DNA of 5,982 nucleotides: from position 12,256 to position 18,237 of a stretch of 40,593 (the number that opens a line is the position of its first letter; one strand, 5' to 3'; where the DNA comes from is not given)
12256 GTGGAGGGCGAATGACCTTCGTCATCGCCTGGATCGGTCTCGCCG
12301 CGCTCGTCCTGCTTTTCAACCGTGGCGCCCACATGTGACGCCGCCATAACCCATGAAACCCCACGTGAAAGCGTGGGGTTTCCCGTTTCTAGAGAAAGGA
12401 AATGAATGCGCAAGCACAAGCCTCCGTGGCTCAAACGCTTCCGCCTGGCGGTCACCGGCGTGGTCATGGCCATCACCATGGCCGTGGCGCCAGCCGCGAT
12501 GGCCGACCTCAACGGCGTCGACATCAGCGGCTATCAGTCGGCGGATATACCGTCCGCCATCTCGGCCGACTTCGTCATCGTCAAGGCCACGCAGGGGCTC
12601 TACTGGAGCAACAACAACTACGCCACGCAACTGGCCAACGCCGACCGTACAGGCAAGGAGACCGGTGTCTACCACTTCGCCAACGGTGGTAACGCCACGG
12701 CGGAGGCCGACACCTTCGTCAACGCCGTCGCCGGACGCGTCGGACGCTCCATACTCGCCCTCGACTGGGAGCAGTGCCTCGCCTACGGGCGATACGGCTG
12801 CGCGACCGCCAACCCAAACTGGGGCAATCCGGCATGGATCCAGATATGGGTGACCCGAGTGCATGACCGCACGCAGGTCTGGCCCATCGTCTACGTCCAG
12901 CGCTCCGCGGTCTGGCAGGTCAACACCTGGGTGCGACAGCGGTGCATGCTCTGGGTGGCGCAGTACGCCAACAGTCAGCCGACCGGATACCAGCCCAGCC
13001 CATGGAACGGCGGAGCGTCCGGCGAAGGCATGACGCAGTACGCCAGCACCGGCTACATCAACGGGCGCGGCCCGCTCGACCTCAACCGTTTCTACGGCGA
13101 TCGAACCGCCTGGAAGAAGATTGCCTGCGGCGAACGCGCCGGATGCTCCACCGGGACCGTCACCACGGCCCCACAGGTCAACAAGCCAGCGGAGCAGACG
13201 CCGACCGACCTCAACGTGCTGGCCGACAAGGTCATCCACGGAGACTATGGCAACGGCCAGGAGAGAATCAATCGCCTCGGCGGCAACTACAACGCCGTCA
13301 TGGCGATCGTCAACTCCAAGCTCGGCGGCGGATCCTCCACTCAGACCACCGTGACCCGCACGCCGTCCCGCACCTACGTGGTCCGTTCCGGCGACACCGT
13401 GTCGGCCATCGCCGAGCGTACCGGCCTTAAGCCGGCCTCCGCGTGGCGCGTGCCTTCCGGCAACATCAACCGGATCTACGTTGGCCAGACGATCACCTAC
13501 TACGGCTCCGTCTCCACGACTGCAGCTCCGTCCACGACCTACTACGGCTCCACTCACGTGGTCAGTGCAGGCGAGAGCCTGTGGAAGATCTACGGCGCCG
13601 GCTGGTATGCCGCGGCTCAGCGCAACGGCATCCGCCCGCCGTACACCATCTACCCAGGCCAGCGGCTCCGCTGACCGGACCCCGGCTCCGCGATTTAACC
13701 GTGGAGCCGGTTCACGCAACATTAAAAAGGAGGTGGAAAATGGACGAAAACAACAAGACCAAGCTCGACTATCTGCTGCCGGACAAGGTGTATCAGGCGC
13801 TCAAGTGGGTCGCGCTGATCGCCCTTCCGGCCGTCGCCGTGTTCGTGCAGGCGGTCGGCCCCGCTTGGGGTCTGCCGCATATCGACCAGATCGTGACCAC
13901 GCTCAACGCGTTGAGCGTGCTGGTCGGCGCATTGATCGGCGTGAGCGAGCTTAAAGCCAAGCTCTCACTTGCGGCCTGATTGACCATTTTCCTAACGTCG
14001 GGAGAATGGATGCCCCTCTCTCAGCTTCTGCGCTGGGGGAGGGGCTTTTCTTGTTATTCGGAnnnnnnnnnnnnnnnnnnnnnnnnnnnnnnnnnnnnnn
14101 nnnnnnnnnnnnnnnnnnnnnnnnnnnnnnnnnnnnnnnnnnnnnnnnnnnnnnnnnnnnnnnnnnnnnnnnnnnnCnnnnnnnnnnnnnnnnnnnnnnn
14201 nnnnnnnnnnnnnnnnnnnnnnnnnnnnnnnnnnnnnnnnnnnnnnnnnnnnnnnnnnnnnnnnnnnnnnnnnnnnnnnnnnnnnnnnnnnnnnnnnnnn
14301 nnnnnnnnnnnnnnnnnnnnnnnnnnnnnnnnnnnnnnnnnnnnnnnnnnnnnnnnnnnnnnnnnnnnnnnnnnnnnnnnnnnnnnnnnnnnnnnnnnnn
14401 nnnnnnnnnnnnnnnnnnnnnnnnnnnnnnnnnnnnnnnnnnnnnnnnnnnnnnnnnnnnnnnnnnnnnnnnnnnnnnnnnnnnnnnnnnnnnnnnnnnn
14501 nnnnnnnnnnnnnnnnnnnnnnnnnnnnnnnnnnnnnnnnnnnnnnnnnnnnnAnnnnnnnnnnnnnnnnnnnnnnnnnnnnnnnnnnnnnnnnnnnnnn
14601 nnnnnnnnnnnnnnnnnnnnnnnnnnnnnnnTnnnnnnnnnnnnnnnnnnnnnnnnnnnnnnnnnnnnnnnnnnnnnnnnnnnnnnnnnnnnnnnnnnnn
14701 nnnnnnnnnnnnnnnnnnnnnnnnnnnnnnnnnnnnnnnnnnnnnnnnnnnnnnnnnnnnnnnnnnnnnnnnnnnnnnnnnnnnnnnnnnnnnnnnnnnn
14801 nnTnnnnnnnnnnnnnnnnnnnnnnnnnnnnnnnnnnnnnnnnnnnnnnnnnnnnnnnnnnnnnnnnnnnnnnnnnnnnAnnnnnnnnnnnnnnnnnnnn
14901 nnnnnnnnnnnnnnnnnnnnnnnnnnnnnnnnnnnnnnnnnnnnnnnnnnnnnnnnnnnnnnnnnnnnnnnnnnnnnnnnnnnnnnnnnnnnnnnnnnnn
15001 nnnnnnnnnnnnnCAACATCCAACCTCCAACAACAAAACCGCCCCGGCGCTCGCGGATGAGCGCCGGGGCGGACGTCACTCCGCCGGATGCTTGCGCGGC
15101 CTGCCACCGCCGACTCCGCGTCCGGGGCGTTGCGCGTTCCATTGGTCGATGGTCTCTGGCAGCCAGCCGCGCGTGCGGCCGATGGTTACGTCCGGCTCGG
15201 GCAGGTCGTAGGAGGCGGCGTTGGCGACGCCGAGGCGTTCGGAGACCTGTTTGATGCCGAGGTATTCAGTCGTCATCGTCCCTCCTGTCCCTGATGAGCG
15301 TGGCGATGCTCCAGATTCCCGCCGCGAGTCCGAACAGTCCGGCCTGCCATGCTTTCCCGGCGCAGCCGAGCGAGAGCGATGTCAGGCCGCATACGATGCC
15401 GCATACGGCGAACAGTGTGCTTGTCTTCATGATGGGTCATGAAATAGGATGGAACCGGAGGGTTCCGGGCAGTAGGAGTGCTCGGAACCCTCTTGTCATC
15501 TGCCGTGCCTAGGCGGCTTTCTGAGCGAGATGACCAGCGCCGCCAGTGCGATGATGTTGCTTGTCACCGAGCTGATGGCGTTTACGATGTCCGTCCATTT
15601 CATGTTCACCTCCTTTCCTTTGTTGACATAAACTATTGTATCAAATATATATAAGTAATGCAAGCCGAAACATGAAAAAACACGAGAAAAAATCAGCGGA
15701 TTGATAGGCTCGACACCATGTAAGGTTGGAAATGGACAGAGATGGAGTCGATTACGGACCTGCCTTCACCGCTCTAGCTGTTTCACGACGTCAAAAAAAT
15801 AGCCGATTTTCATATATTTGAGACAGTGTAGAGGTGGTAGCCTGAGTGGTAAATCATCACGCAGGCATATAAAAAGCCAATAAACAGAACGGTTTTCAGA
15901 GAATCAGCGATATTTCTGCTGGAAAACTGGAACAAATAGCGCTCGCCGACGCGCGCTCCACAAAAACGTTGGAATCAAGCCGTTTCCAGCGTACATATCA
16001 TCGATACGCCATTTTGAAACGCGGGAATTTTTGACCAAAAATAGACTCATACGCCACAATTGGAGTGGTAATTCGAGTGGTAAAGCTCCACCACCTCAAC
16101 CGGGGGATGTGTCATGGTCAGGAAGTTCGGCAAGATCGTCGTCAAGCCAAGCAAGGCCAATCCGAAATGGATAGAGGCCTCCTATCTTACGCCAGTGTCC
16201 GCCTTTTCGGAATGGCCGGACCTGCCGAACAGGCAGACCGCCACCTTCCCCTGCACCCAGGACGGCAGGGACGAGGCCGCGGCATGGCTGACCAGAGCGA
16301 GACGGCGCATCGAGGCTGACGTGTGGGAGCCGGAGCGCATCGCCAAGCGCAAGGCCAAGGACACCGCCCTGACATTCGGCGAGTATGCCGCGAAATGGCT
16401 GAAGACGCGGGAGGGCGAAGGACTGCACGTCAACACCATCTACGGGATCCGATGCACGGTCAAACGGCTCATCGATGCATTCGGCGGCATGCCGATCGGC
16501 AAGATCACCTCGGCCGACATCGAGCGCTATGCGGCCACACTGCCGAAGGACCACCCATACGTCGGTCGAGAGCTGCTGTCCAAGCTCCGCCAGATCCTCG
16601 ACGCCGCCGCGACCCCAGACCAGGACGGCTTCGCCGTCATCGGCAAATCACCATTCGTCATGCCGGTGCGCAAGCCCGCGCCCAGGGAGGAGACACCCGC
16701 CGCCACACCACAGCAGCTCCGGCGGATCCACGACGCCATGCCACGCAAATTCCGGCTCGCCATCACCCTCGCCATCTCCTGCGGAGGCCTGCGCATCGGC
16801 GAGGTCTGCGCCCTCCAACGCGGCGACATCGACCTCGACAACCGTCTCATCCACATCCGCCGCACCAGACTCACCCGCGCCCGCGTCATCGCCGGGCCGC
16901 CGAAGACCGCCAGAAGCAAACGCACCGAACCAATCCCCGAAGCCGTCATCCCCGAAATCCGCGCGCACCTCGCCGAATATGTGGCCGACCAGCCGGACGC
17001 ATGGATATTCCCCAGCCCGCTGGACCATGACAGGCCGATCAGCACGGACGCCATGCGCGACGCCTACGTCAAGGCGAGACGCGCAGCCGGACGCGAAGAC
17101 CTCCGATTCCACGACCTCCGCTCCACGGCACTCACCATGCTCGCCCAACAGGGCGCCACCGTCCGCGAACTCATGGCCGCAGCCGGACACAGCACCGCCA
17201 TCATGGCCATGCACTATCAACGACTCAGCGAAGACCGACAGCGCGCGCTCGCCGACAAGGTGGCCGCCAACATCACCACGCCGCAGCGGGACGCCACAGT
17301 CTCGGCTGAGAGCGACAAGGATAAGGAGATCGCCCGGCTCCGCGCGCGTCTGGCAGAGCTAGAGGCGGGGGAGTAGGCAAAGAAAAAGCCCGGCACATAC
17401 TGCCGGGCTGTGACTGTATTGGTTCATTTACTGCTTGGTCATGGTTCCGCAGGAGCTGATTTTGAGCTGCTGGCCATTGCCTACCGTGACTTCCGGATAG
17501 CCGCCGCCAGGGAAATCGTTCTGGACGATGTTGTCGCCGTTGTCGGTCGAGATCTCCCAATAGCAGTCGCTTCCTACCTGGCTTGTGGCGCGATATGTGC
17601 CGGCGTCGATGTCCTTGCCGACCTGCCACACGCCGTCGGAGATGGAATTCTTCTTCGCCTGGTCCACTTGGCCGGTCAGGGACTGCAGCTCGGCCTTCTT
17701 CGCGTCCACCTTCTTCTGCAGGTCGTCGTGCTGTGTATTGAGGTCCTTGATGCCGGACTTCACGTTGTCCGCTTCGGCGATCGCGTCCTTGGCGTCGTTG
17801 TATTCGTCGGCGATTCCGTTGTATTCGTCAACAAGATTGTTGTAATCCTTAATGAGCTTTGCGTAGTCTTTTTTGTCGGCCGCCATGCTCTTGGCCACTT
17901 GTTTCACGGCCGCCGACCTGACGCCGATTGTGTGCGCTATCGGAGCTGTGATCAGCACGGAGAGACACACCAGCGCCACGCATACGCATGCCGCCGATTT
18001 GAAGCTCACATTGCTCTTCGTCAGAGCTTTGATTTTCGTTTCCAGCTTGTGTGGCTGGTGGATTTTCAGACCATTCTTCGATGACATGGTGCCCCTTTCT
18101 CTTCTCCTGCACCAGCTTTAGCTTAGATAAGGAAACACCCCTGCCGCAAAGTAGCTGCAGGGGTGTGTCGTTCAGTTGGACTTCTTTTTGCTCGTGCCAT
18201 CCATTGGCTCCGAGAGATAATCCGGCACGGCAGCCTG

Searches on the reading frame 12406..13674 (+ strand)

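Call 78: search_protein_families(library=pfam, proteins=[window:12406-13674:+], max_evalue=0.001)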
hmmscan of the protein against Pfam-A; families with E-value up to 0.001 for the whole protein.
window:12406-13674:+ (422 aa): 3 families
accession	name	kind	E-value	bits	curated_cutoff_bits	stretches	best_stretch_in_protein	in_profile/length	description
PF01183.26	Glyco_hydro_25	-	1e-23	85.1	27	1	39-220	2-179/180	Glycosyl hydrolases family 25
PF08230.16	CW_7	-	2.4e-11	43.6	25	1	272-306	3-40/40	CW_7 repeat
PF01476.26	LysM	-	8.2e-11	42.1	20.9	0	324-363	1-40/43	LysM domain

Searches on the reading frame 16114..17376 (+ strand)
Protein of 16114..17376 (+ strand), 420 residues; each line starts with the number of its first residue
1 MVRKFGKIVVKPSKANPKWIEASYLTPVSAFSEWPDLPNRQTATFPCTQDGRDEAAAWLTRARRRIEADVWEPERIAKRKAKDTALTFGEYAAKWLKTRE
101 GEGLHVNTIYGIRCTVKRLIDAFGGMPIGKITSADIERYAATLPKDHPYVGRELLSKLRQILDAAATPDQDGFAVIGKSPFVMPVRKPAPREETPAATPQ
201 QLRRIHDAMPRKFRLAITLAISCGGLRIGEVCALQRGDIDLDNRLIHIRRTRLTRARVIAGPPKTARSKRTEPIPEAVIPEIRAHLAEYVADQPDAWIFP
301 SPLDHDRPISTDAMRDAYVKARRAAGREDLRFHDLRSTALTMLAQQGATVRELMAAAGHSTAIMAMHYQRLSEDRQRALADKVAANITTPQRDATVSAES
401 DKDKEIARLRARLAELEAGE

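Call 78: search_protein_families(library=pfam, proteins=[window:16114-17376:+], max_evalue=0.001)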
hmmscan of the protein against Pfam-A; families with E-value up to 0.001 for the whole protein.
window:16114-17376:+ (420 aa): 2 families
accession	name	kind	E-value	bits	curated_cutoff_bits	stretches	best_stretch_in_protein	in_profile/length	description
PF00589.27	Phage_integrase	-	2.8e-24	86.2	27.1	1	198-373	4-170/172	Phage integrase family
PF14659.12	Phage_int_SAM_3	-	3.4e-05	24.4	22.6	1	87-140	1-54/58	Phage integrase, N-terminal SAM-like domain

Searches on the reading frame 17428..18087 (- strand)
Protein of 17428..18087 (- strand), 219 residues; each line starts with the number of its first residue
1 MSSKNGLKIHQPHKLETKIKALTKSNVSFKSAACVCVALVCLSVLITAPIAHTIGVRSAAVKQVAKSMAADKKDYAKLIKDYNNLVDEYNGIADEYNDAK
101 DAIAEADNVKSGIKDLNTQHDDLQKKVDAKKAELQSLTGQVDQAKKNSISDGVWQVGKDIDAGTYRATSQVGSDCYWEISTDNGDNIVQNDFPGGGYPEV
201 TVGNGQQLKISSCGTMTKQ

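Call 78: search_protein_families(library=pfam, proteins=[window:17428-18087:-], max_evalue=0.001)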
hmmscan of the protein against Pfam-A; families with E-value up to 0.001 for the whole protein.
window:17428-18087:- (219 aa): 4 families
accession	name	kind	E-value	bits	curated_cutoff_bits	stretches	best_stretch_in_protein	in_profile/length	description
PF14931.11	IFT20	-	0.00014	22.5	27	1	56-145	12-106/119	Intraflagellar transport complex B, subunit 20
PF06103.16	DUF948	-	0.00028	21.4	37.2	0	33-102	7-69/89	Bacterial protein of unknown function (DUF948)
PF16535.10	T3SSipB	-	0.0003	21.6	31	1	67-145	33-114/155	Type III cell invasion protein SipB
PF06810.17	Phage_scaffold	-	0.0008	19.9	35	1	62-136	14-88/170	Phage capsid assembly scaffolding protein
